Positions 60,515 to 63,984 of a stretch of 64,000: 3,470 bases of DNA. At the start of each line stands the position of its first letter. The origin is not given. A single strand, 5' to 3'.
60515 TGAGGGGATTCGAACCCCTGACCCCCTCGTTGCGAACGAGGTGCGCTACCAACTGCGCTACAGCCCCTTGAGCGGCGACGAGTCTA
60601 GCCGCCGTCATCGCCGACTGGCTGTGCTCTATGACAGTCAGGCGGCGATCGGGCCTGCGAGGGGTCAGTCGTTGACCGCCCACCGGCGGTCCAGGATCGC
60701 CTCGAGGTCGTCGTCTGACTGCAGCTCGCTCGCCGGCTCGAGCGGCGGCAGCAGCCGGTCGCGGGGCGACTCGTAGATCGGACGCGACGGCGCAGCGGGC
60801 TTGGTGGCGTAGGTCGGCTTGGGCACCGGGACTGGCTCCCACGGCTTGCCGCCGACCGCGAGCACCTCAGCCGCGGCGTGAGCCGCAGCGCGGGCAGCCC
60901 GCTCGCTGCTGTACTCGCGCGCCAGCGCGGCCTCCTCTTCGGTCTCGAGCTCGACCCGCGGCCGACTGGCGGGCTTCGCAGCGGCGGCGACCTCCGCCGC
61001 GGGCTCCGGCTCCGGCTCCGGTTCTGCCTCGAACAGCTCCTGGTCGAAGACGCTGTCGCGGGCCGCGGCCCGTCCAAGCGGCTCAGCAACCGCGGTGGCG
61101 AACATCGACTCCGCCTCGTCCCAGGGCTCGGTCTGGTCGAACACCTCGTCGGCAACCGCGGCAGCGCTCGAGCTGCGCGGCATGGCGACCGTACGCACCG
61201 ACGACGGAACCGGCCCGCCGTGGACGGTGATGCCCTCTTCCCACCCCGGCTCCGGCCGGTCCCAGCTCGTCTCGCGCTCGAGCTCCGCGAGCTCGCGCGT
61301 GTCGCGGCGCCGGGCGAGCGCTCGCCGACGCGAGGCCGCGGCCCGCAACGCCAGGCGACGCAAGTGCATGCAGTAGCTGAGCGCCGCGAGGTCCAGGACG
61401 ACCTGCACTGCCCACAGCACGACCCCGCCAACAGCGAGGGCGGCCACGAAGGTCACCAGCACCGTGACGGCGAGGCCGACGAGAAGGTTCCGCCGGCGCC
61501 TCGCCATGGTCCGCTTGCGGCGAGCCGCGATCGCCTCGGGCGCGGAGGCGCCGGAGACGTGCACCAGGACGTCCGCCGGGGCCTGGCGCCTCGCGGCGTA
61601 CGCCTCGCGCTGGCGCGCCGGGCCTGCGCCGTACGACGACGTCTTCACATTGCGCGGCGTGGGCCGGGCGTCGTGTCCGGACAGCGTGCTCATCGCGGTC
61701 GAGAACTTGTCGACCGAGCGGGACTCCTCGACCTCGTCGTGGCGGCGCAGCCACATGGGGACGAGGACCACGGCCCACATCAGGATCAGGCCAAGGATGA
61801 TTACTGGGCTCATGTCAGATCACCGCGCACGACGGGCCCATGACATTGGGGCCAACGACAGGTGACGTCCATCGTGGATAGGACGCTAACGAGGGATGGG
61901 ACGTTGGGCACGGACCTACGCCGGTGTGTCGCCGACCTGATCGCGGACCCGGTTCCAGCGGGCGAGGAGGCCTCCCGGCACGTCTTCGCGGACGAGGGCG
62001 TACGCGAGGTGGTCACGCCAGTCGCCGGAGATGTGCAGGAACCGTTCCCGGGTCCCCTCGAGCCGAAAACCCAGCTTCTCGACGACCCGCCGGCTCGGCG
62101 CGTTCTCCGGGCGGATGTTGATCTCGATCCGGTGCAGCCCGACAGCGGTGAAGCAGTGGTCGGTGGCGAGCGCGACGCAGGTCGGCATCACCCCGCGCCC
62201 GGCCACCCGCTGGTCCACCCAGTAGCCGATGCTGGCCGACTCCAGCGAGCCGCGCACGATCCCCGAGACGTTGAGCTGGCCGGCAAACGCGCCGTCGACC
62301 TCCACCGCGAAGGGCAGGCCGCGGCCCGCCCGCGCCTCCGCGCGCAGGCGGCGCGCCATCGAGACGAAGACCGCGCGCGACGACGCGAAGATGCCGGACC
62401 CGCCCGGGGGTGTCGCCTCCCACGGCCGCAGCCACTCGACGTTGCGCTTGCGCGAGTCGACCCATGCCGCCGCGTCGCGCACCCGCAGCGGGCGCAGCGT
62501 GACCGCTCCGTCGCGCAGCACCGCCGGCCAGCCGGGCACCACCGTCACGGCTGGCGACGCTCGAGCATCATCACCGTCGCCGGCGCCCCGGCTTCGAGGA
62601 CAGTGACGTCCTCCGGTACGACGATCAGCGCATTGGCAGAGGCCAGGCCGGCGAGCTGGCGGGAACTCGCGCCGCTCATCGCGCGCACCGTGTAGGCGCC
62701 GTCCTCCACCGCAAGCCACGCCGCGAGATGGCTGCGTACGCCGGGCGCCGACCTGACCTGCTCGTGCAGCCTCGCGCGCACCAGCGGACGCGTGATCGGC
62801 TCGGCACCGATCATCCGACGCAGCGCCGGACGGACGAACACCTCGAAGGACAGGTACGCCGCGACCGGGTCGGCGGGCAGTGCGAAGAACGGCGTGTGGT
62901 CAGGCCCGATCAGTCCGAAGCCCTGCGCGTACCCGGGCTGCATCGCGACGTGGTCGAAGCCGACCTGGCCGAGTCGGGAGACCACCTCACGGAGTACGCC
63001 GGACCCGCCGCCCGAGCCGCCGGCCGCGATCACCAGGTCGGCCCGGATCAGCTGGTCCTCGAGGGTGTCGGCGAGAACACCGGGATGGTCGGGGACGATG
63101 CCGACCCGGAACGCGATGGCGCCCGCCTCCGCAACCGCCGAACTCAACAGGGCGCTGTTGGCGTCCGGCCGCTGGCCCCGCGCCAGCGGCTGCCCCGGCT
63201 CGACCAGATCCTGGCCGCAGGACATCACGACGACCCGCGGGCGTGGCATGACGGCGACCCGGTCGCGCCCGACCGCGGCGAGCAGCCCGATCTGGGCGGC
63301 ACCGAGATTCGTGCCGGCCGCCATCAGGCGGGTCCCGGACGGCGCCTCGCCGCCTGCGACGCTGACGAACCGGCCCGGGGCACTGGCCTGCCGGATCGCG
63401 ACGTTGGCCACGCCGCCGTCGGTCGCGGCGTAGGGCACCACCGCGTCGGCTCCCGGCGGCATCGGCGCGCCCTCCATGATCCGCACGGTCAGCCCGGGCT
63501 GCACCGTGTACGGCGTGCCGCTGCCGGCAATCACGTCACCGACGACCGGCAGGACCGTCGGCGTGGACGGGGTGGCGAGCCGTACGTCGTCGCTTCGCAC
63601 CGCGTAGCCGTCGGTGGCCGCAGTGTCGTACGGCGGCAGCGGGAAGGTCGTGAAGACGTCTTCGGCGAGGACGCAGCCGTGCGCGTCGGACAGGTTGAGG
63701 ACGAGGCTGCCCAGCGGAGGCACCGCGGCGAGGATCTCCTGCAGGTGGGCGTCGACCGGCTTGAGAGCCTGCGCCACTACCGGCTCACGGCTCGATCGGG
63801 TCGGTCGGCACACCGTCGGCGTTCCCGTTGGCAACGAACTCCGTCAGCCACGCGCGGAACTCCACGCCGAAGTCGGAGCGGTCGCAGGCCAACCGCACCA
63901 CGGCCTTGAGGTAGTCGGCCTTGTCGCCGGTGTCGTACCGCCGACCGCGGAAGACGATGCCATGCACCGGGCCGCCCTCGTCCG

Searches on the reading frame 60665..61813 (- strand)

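Call 10: search_protein_families(library=pfam, proteins=[window:60665-61813:-], max_evalue=0.001)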
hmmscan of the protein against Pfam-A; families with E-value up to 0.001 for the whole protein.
window:60665-61813:- (382 aa): 0 families

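Call 74: search_protein_families(library=pfam, proteins=[window:60665-61813:-], max_evalue=0.1)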
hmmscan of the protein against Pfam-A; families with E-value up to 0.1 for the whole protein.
window:60665-61813:- (382 aa): 1 family
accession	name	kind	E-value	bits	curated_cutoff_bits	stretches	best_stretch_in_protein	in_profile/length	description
PF00487.30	FA_desaturase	-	0.02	15.1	29.7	1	83-152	109-186/253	Fatty acid desaturase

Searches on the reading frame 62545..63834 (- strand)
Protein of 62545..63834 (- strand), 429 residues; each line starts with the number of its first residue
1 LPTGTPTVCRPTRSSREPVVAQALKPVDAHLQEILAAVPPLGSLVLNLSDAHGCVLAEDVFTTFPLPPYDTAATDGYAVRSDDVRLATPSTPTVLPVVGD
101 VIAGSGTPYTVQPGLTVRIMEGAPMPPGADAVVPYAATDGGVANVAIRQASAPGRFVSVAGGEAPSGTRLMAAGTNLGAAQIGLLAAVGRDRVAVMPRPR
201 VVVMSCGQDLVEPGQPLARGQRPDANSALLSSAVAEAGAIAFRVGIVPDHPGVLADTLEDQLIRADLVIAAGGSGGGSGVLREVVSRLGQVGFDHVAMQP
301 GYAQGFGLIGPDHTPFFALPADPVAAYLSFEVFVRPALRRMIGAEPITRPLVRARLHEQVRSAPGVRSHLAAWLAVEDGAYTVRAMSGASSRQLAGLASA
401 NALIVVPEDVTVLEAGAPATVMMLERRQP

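Call 61: search_protein_families(library=pfam, proteins=[window:62545-63834:-], max_evalue=0.0001)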
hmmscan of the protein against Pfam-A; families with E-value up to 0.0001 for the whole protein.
window:62545-63834:- (429 aa): 3 families
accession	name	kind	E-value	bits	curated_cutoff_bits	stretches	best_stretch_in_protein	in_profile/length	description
PF03453.22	MoeA_N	-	8.7e-36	123.4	30.8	1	26-189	2-160/160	MoeA N-terminal region (domain I and II)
PF00994.29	MoCF_biosynth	-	2.8e-20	72.9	26.6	1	210-339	9-143/144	Probable molybdopterin binding domain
PF03454.20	MoeA_C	-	4.3e-11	43.3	22.1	1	353-422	1-70/72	MoeA C-terminal region (domain IV)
